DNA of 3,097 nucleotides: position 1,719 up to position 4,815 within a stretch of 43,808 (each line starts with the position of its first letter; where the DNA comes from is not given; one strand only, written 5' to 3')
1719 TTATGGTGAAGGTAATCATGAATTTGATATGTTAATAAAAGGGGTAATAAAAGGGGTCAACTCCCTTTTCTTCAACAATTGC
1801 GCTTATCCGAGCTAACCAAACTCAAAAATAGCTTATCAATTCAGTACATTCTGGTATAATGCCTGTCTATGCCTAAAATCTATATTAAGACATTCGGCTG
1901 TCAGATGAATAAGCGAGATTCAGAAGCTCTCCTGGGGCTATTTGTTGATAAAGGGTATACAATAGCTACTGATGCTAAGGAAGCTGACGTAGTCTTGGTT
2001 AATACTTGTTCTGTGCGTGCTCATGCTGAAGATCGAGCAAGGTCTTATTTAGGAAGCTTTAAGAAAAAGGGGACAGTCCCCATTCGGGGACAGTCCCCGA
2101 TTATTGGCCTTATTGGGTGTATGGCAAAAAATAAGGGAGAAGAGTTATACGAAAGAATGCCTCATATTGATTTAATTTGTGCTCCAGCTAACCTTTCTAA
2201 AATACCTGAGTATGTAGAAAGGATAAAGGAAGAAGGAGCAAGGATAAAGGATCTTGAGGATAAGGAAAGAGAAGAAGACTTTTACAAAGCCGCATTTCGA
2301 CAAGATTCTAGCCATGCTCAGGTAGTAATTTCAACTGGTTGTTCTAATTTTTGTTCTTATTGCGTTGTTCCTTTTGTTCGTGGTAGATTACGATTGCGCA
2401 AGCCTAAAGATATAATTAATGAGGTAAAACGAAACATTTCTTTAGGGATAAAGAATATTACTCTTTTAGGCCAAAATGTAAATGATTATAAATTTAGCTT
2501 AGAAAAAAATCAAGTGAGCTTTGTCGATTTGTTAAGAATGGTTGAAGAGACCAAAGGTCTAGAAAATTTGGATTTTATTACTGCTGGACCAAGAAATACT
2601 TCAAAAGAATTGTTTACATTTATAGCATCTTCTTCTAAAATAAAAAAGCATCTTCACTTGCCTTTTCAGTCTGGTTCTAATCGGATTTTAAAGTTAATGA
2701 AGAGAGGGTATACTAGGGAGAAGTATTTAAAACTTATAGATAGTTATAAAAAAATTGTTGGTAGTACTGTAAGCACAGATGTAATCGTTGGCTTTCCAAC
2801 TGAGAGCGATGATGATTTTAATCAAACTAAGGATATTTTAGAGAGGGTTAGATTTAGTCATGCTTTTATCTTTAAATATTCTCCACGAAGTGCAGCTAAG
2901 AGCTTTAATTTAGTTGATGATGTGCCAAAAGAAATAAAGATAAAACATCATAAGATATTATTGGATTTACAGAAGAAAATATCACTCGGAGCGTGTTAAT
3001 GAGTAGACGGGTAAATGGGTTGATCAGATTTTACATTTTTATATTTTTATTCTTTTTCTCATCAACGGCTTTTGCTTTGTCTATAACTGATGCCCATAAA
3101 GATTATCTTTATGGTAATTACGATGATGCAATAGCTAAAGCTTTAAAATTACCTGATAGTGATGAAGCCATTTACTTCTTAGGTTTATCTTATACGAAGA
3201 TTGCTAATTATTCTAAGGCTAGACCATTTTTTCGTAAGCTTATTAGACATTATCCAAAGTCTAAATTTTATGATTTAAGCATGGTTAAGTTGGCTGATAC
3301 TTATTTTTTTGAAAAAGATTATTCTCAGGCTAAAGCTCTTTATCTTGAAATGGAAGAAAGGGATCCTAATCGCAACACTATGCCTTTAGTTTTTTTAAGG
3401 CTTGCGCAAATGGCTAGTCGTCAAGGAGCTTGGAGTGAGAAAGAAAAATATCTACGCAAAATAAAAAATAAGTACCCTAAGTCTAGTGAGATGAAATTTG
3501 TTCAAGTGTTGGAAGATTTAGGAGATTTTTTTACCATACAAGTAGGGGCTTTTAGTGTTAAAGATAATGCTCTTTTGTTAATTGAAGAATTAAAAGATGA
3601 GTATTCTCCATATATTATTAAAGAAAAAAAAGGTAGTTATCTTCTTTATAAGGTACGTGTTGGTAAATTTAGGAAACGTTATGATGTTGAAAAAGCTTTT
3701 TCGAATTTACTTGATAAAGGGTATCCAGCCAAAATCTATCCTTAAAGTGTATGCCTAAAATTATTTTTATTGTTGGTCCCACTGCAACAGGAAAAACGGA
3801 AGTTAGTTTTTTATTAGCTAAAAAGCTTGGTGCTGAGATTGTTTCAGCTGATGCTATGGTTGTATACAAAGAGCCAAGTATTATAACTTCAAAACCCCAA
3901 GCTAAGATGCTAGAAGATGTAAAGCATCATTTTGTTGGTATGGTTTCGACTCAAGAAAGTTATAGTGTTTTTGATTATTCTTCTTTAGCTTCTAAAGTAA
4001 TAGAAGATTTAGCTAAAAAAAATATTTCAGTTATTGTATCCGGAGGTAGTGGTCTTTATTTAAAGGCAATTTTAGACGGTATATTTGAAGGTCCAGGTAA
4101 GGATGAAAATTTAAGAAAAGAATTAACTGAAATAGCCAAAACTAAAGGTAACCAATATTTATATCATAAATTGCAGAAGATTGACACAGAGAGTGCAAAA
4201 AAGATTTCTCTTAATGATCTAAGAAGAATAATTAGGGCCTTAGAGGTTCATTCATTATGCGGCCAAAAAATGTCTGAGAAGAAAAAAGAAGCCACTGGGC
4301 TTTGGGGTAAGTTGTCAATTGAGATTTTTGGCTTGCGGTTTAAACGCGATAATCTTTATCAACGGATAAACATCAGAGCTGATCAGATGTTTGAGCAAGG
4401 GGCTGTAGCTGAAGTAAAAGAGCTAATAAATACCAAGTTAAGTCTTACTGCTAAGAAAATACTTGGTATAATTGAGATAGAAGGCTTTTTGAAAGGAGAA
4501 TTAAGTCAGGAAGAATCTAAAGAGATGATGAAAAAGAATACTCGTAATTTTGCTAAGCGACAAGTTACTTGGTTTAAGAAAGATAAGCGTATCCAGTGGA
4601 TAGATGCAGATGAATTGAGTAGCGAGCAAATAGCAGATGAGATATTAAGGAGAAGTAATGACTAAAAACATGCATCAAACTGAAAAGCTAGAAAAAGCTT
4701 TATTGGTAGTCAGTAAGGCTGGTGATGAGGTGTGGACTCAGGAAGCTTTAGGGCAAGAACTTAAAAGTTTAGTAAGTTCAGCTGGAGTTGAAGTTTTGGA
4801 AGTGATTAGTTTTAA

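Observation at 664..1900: Doc/Fic gene cassette bracketed by a perfect 26-bp direct repeat that duplicates the 5' end of miaB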

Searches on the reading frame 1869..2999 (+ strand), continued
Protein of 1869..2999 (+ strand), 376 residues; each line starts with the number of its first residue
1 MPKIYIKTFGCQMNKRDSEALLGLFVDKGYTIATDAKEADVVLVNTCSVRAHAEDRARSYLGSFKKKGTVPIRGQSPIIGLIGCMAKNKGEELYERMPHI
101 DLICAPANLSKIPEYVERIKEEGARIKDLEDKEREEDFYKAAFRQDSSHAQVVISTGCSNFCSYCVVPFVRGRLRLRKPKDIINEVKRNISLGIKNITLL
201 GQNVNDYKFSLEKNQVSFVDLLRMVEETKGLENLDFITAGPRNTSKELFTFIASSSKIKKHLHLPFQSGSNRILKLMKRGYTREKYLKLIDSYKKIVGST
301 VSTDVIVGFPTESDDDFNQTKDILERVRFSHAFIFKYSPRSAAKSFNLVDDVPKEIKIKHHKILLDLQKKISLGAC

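Call 52: find_encoding_contigs(protein=P0235, flank=10000, max_places=2)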
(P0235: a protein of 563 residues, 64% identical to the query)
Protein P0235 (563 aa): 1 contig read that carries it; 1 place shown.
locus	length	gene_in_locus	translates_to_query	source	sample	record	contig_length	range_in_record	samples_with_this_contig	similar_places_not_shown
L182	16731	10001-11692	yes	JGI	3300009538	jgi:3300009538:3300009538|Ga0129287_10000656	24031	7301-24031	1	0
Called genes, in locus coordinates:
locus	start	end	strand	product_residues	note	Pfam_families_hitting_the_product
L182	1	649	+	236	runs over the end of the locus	-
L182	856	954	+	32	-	-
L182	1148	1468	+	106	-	PF20586:DUF6788 (weak)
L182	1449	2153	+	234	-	PF12281:NTP_transf_8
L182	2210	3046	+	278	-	PF01135:PCMT, PF01209:Ubie_methyltran, PF06325:PrmA, PF13489:Methyltransf_23, PF13847:Methyltransf_31, PF08241:Methyltransf_11, PF08242:Methyltransf_12, PF13649:Methyltransf_25, +7 more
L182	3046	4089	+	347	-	PF01758:SBF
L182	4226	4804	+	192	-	PF01909:NTP_transf_2, PF18765:Polbeta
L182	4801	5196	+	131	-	-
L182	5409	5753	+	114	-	PF07883:Cupin_2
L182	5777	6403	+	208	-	PF20046:DUF6448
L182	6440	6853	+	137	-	-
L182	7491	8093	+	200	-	PF13338:AbiEi_4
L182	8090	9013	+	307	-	PF08843:AbiEii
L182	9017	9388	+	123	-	-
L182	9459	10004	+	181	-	-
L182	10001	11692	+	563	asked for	PF00239:Resolvase, PF07508:Recombinase, PF13408:Zn_ribbon_recom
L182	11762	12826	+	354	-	-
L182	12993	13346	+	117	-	PF02954:HTH_8 (faint)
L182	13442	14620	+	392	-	PF00919:UPF0004, PF04055:Radical_SAM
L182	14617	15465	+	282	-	PF12895:ANAPC3 (faint), PF10602:RPN7 (faint), PF13174:TPR_6 (faint), PF13525:YfiO (faint), PF13428:TPR_14 (faint), PF07719:TPR_2 (faint), PF13181:TPR_8 (faint), PF05036:SPOR, +1 more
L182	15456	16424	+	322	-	PF01745:IPT (faint), PF01715:IPPT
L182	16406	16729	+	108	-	?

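Call 75: search_solved_structures(query=L179:8337-10001:+, max_evalue=0.00001)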
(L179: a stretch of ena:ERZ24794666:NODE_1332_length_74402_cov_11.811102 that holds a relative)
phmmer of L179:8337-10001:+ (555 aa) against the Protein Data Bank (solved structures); distinct sequences matched with E-value up to 0.00001: 15.
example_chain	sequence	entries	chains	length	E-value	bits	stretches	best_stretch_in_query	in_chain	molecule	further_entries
3bvp_A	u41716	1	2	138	2e-25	93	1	2-134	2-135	TP901-1 Integrase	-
3guv_A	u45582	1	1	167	2.9e-21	79.2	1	2-156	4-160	Site-specific recombinase, resolvase family protein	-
9dxh_A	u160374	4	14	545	1.1e-20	77.4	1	39-524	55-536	Resolvase homolog YokA | Site-specific recombinase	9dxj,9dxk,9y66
9dxd_A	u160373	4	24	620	1.5e-20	76.9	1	39-525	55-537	Resolvase homolog YokA,SPbeta prophage-derived uncharacterized protein YotN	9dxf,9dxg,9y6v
4m6f_A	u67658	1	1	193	8.5e-15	57.9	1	8-155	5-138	DNA-invertase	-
3uj3_X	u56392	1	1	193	9.2e-15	57.8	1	47-172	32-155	DNA-invertase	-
2gm4_A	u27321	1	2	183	1.7e-11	47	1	23-152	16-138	Transposon gamma-delta resolvase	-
3g13_A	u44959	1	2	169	3.9e-11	45.8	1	4-155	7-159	Putative conjugative transposon recombinase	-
1zr2_A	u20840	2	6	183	3e-10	42.9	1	23-152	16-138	Transposon gamma-delta resolvase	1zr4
1gdr_A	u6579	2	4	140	4.5e-10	42.3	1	22-151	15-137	GAMMA DELTA-RESOLVASE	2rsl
1gdt_A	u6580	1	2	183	5.5e-10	42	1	23-152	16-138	PROTEIN (GAMMA DELTA RESOLVASE)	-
5cy1_A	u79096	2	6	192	6.4e-10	41.8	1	23-152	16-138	Transposon Tn3 resolvase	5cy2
2gm5_A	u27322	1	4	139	8.6e-10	41.4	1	23-147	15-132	Transposon gamma-delta resolvase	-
2mhc_A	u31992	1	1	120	1.2e-09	41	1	5-89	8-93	TnpX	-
9iu2_A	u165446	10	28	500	1.1e-07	34.4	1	22-168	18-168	Integrase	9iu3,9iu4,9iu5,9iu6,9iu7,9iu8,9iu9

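Call 76: search_protein_families(library=padloc, proteins=[L171:4825-5442:+, L171:5439-5996:+, L181:3809-4939:+, L181:5762-6889:+, L182:11762-12826:+, L004:4073-4702:+, L004:4901-5959:+, L179:7223-8347:+, L005:3449-4450:+], max_evalue=0.001)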
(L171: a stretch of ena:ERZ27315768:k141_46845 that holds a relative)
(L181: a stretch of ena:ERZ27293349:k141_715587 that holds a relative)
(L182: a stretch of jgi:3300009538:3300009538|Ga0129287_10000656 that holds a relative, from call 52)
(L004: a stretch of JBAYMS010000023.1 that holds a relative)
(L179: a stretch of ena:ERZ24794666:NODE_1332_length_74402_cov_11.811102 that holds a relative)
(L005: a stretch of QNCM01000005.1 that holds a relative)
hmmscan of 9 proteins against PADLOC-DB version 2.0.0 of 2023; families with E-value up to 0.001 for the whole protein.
L171:4825-5442:+ (205 aa): 14 families
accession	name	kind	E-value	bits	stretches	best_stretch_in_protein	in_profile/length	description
PDLC04368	PDC-M05A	-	1.9e-19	68.3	1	2-195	15-193/201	-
PDLC04372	PDC-M05A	-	2.4e-09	35.7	1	20-193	2-160/167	-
PDLC04903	PDC-S09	-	3.4e-09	35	1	87-188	6-106/108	-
PDLC04906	PDC-S09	-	4e-09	34.8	1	102-161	19-78/98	-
PDLC04370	PDC-M05A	-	3e-07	28.5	1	15-66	29-80/194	-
PDLC04904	PDC-S09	-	3.1e-07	28.6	1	104-159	22-76/104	-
PDLC04369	PDC-M05A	-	8.1e-07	26.9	1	6-192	19-186/201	-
PDLC04907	PDC-S09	-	1.1e-06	26.8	1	103-146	23-64/114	-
PDLC04902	PDC-S09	-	1.5e-06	26.4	1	107-158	21-72/97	-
PDLC01852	CARF3--CARF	-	8.4e-05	20.6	1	15-59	156-200/208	-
PDLC00808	Cyclase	-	0.00055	17.3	1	79-141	23-90/325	oligonucleotide-cyclase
PDLC00776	Cyclase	-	0.00056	17.4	1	102-173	38-111/287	oligonucleotide-cyclase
PDLC00803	Cyclase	-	0.00059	17.6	1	88-143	25-79/253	oligonucleotide-cyclase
PDLC01438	Csa3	-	0.00069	17.7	1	4-103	152-221/305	"CAS-I,CAS-II,CAS-III,CAS-IV,CAS-V,CAS-VI; associated_signaling"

L171:5439-5996:+ (185 aa): 1 family
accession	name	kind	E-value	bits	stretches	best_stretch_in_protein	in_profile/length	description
PDLC04377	PDC-M05B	-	2.8e-08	31.9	1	120-182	77-139/149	-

L181:3809-4939:+ (376 aa): 7 families
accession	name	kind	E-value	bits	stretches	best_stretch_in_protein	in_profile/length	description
PDLC03963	SoFic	-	7.6e-111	369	1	13-374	5-359/361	-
PDLC04966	PDC-S24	-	5.7e-19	66.3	1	120-259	229-369/497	-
PDLC04836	PDC-S04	-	1.6e-17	61.5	1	99-264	66-217/244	-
PDLC04840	PDC-S04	-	2.4e-17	61.4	1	103-257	53-198/227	-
PDLC04837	PDC-S04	-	4.8e-17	60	1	80-265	43-215/234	-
PDLC04839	PDC-S04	-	1.3e-08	32.7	1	122-253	58-181/205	-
PDLC04838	PDC-S04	-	0.00033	18.5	1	196-226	131-161/209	-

L181:5762-6889:+ (375 aa): 7 families
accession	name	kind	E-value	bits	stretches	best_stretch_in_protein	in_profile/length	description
PDLC03963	SoFic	-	7.1e-44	148.6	1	14-362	19-347/361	-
PDLC04966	PDC-S24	-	1.4e-18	65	1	155-265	269-380/497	-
PDLC04839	PDC-S04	-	9.7e-11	39.7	1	158-248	89-181/205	-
PDLC04837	PDC-S04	-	1.2e-07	29.2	1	109-264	81-219/234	-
PDLC04836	PDC-S04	-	5.5e-07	27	1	165-254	132-213/244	-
PDLC04840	PDC-S04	-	1.9e-05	22.5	1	192-221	144-173/227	-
PDLC04838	PDC-S04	-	0.00058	17.7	0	186-241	126-180/209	-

L182:11762-12826:+ (354 aa): 0 families

L004:4073-4702:+ (209 aa): 0 families

L004:4901-5959:+ (352 aa): 0 families

L179:7223-8347:+ (374 aa): 1 family
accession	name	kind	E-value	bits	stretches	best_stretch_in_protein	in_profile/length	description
PDLC02334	AbiTii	-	8.4e-15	53.6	1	14-231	1-181/185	AbiTii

L005:3449-4450:+ (333 aa): 0 families

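Call 80: find_encoding_contigs(protein=P0137, flank=8000, max_places=2)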
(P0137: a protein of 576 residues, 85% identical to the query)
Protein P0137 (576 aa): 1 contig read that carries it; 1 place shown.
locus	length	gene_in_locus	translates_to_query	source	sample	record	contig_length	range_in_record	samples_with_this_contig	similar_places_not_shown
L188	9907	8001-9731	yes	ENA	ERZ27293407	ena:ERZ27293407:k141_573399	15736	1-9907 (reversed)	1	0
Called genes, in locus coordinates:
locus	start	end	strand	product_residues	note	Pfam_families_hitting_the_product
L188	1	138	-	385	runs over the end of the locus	PF00078:RVT_1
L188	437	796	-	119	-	PF05635:23S_rRNA_IVP (weak), PF22296:bAvd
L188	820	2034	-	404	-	PF07603:Lcl_C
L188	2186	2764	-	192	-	PF19502:DUF6036, PF09970:DUF2204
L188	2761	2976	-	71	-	-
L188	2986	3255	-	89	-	PF00376:MerR (weak), PF12728:HTH_17 (weak), PF13411:MerR_1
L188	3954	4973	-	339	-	PF01548:DEDD_Tnp_IS110, PF02371:Transposase_20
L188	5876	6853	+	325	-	PF08808:RES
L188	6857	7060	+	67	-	PF00376:MerR (faint), PF13411:MerR_1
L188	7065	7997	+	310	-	PF14022:DUF4238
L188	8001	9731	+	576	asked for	PF00239:Resolvase, PF07508:Recombinase, PF13408:Zn_ribbon_recom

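Call 82: search_protein_families(library=pfam, proteins=[L004:2188-2676:-, L179:7044-7226:+, L179:8337-10001:+], max_evalue=1)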
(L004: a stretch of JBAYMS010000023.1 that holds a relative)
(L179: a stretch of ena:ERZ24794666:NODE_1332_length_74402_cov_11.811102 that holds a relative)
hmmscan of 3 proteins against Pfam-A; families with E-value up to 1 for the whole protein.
L004:2188-2676:- (162 aa): 4 families
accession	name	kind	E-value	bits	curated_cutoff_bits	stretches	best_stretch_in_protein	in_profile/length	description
PF01797.21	Y1_Tnp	-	1.6e-15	57.7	23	1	12-124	5-121/121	Transposase IS200 like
PF17028.10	8TM_micro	-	0.0074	16.5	25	1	23-89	179-245/257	8TM Microsporidial transmembrane domain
PF01255.24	Prenyltransf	-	0.018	15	27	1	46-89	149-192/219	Putative undecaprenyl diphosphate synthase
PF02445.21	NadA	-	0.12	11.9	27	1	14-62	126-172/295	Quinolinate synthetase A protein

L179:7044-7226:+ (60 aa): 13 families
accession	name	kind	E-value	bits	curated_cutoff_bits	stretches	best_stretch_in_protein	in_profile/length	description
PF13411.12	MerR_1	-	1.5e-07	31.8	21.6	1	5-53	1-49/69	MerR HTH family regulatory protein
PF02954.25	HTH_8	-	3.6e-06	27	22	1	4-27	18-41/42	Bacterial regulatory protein, Fis family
PF00376.29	MerR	-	1.1e-05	25.5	28.2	1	8-39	3-35/38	MerR family regulatory protein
PF12728.13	HTH_17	-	0.00032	21.3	27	1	5-28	2-25/51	Helix-turn-helix domain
PF13518.12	HTH_28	-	0.00052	20.5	25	1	3-27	11-35/52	Helix-turn-helix domain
PF13338.12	AbiEi_4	-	0.001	19.6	25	1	8-31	17-39/49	Transcriptional regulator, AbiEi antitoxin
PF01527.26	HTH_Tnp_1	-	0.032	14.9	24.1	1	3-27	22-46/75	Transposase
PF13551.12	HTH_29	-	0.06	13.9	28.1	1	5-26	12-34/64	Winged helix-turn helix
PF01381.28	HTH_3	-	0.065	13.7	23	1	3-26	8-31/55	Helix-turn-helix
PF06056.18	Terminase_5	-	0.084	13.3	20.3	1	3-27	12-36/58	Putative ATPase subunit of terminase (gpP-like)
PF22083.2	I-HmuI_NUMOD-like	-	0.16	12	27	1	8-21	16-29/46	DNA endonuclease I-HmuI-like, NUMOD-like domain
PF15943.11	YdaS_toxin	-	0.18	12.1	30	1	9-32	13-37/65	Bacterial toxin YdaS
PF13556.12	HTH_30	-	0.29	11.4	27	1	6-27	14-35/59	PucR C-terminal helix-turn-helix domain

L179:8337-10001:+ (555 aa): 5 families
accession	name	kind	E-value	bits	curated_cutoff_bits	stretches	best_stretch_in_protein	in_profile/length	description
PF00239.26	Resolvase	-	1.7e-40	138.9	23.3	1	6-153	2-145/145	Resolvase, N terminal domain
PF07508.19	Recombinase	-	4.9e-22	78.6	21.1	1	177-285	2-101/102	Recombinase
PF13408.12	Zn_ribbon_recom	-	3.9e-10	40.4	25.3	1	300-355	1-50/58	Recombinase zinc beta ribbon domain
PF16278.11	zf-C2HE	-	0.032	15.1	30.1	1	276-315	8-48/63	C2HE / C2H2 / C2HC zinc-binding finger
PF18004.6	RPN2_C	-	0.041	14.2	26.8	1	239-281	97-139/160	26S proteasome regulatory subunit RPN2 C-terminal domain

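Call 88: find_related_loci(query=L179:8337-10001:+, collection=viral_contigs, flank=8000)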
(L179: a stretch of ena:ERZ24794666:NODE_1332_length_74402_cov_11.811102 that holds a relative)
Query L179:8337-10001:+ (555 aa) in viral_contigs; peptide patterns used: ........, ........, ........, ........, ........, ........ (x = any residue, [..] = any of these).
15 stretches matched a pattern; 3 encode a relative of the query (tblastn E <= 1e-3); 3 distinct loci.
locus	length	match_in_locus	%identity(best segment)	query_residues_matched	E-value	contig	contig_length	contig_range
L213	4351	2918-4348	50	1-475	1e-153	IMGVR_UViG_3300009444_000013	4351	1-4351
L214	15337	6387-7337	36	4-336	2e-53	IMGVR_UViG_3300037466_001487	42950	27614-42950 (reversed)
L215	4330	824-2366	38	4-280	7e-47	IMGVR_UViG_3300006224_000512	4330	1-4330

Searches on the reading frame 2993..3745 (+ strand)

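Call 7: search_protein_families(library=pfam, proteins=[window:2993-3745:+], max_evalue=0.01)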
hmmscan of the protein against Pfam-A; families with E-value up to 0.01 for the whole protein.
window:2993-3745:+ (250 aa): 14 families
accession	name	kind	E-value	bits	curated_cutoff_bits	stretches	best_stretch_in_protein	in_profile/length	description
PF13174.12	TPR_6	-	1.1e-11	45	26.3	1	59-90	2-33/33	Tetratricopeptide repeat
PF05036.18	SPOR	-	1.2e-08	35.6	21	1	178-239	3-64/76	SPOR domain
PF13428.12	TPR_14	-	3.9e-08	33.6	23.5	0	58-91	2-35/44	Tetratricopeptide repeat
PF07719.23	TPR_2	-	1.9e-07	31.1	27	1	58-89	2-33/34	Tetratricopeptide repeat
PF14559.12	TPR_19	-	8.2e-07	29.7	25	1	72-126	6-57/68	Tetratricopeptide repeat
PF13181.12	TPR_8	-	1.3e-06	28.5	25.7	0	58-85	2-29/34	Tetratricopeptide repeat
PF00515.34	TPR_1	-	1.8e-05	24.8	27.8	0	59-89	3-33/34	Tetratricopeptide repeat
PF14853.12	Fis1_TPR_C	-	0.00011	22.7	25.3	1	58-89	2-33/53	Fis1 C-terminal tetratricopeptide repeat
PF09976.15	TPR_21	-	0.00019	21.7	25.5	1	73-159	55-141/193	Tetratricopeptide repeat-like domain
PF13525.12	YfiO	-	0.00034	20.9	25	0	56-116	4-64/203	Outer membrane lipoprotein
PF13432.12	TPR_16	-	0.00076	20.3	32.7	0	43-90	20-64/65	Tetratricopeptide repeat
PF13424.12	TPR_12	-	0.0027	18.3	30.1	0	60-119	5-70/77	Tetratricopeptide repeat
PF13176.12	TPR_7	-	0.0054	17.2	27.9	0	59-85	1-27/36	Tetratricopeptide repeat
PF25064.1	ARM_TT21_5th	-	0.0056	17.4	27.8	0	98-166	5-70/117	TT21 fifth ARM repeats domain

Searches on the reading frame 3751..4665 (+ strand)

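Call 7: search_protein_families(library=pfam, proteins=[window:3751-4665:+], max_evalue=0.01)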
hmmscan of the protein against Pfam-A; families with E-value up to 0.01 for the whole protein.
window:3751-4665:+ (304 aa): 6 families
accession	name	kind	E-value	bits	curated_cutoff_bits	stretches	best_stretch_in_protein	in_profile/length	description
PF01715.23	IPPT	-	1.5e-70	238.1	23.6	1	38-278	2-243/243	IPP transferase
PF01745.22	IPT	-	1.2e-08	35.1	20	1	3-107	2-106/233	Isopentenyl transferase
PF02224.24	Cytidylate_kin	-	0.00023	21.4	26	0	6-51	2-45/211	Cytidylate kinase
PF06414.18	Zeta_toxin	-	0.0041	17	22.3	1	2-96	16-100/199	Zeta toxin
PF13671.12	AAA_33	-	0.0045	17.7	27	0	5-37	2-34/143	AAA domain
PF03215.21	Rad17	-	0.0078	16.6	23.8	0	3-85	46-123/186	Rad17 P-loop domain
